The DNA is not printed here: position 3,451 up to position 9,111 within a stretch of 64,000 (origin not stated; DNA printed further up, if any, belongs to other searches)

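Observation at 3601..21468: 16-kb tandem array of three giant DUF2341 + multi-LamG surface proteins, translationally coupled to ligA and lying directly behind the pilus minor-pilin operon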

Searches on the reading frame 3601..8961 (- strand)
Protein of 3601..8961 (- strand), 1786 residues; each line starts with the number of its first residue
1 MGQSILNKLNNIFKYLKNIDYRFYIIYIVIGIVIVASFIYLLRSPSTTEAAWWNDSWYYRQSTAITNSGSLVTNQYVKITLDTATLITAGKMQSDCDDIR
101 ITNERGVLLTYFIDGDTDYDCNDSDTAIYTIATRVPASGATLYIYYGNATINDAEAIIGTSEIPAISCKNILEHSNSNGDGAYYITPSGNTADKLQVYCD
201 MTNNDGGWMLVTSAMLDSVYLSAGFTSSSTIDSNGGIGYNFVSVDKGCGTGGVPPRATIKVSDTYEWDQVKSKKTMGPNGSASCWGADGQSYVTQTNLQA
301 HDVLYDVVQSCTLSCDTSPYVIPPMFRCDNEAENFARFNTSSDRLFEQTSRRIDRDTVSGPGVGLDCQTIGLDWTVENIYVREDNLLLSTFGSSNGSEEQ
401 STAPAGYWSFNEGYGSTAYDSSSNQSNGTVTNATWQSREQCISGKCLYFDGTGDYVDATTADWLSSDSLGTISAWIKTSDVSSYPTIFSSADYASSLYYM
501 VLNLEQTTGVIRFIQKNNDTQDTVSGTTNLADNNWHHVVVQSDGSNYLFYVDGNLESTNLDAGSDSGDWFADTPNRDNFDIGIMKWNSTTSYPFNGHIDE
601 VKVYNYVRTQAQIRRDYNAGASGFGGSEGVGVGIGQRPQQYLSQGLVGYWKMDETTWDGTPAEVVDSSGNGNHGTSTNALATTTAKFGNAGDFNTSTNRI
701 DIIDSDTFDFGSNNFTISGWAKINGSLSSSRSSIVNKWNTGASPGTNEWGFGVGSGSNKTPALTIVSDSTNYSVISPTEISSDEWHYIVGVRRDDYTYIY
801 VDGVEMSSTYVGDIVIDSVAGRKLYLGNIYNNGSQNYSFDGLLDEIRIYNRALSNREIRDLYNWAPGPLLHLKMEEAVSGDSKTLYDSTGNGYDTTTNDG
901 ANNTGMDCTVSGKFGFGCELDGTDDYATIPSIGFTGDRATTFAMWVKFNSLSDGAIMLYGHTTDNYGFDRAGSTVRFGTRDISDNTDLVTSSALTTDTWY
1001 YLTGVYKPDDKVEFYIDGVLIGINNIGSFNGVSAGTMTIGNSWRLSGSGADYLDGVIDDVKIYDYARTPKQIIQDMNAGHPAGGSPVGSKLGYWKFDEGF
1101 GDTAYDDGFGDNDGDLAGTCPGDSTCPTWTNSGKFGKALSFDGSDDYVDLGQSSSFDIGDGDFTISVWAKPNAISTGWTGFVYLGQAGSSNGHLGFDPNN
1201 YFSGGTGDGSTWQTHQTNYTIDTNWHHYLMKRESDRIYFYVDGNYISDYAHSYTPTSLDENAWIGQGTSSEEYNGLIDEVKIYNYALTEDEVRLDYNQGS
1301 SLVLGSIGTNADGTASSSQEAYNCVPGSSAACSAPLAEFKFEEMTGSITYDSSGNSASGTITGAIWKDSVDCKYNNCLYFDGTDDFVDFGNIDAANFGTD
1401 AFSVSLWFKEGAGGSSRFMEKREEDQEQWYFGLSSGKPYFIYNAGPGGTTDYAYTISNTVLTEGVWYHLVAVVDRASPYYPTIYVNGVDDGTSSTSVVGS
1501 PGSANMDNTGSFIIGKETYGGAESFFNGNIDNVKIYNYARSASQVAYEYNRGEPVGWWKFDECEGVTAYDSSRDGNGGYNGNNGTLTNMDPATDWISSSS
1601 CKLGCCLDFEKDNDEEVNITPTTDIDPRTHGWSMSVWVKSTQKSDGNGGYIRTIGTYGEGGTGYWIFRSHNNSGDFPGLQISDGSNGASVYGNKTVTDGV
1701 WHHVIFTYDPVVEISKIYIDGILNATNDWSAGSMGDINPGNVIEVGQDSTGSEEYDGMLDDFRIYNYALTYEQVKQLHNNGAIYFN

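Call 5: search_protein_families(library=pfam, proteins=[window:3601-8961:-], max_evalue=0.01)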
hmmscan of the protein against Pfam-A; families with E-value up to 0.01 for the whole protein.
window:3601-8961:- (1786 aa): 9 families
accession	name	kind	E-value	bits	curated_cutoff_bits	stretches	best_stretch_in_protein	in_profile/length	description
PF13385.13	Laminin_G_3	-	3.8e-136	449.6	27.6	6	921-1072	1-150/151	Concanavalin A-like lectin/glucanases superfamily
PF02210.31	Laminin_G_2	-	6.1e-21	75.6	22.9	1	497-603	18-123/126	Laminin G domain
PF02973.23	Sialidase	-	1.6e-15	57.5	26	2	798-859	120-182/189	Sialidase, N-terminal domain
PF00054.30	Laminin_G_1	-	6e-12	46.4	24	1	499-557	21-78/131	Laminin G domain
PF10102.14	DUF2341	-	2.5e-05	25.1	23.4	1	95-154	1-58/84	Domain of unknown function (DUF2341)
PF01410.23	COLFI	-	3e-05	23.9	26.2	1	151-204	16-70/233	Fibrillar collagen C-terminal domain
PF00147.23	Fibrinogen_C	-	5.9e-05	23.4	22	1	168-213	5-48/221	Fibrinogen beta and gamma chains, C-terminal globular domain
PF00354.24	Pentaxin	-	9.4e-05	22.6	25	0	1699-1784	83-173/194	Pentaxin family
PF00722.28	Glyco_hydro_16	-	0.0073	16.2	22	1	1199-1251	87-137/175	Glycosyl hydrolases family 16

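Call 6: search_protein_families(library=ncbifam, proteins=[window:3601-8961:-], max_evalue=0.01)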
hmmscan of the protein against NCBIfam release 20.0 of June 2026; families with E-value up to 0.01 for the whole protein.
window:3601-8961:- (1786 aa): 2 families
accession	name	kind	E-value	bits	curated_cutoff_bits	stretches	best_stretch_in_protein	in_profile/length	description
NF052521.1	TafC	equivalog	3.3e-67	227.2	410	5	647-864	149-362/373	TafC family fimbrial protein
NF040941.1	GGGWT_bact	domain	4.3e-15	55.5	30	1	167-211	1-46/46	fibrinogen-like YCDxxxxGGGW domain-containing protein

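Call 90: search_protein_families(library=phrogs, proteins=[window:3601-8961:-], max_evalue=0.001)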
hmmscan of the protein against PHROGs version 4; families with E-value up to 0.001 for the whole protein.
window:3601-8961:- (1786 aa): 8 families
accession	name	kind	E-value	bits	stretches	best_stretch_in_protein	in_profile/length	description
phrog_8510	-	head and packaging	1.1e-73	249.7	6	415-622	704-902/1348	virion structural protein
phrog_3545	-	unknown function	9.7e-61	207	6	657-861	758-968/1115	-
phrog_24074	-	unknown function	6.9e-36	124.8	5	1130-1282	450-605/892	-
phrog_14220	-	unknown function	1.8e-22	81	2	1094-1297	11-181/401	-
phrog_17347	-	unknown function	1.9e-21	78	2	786-863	131-206/312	-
phrog_38322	-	unknown function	5.5e-13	49.6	1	422-605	314-487/506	-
phrog_22373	-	unknown function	5.5e-10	39.3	0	770-894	103-229/688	-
phrog_21039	-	unknown function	2.1e-06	28.7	1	1218-1298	35-113/244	-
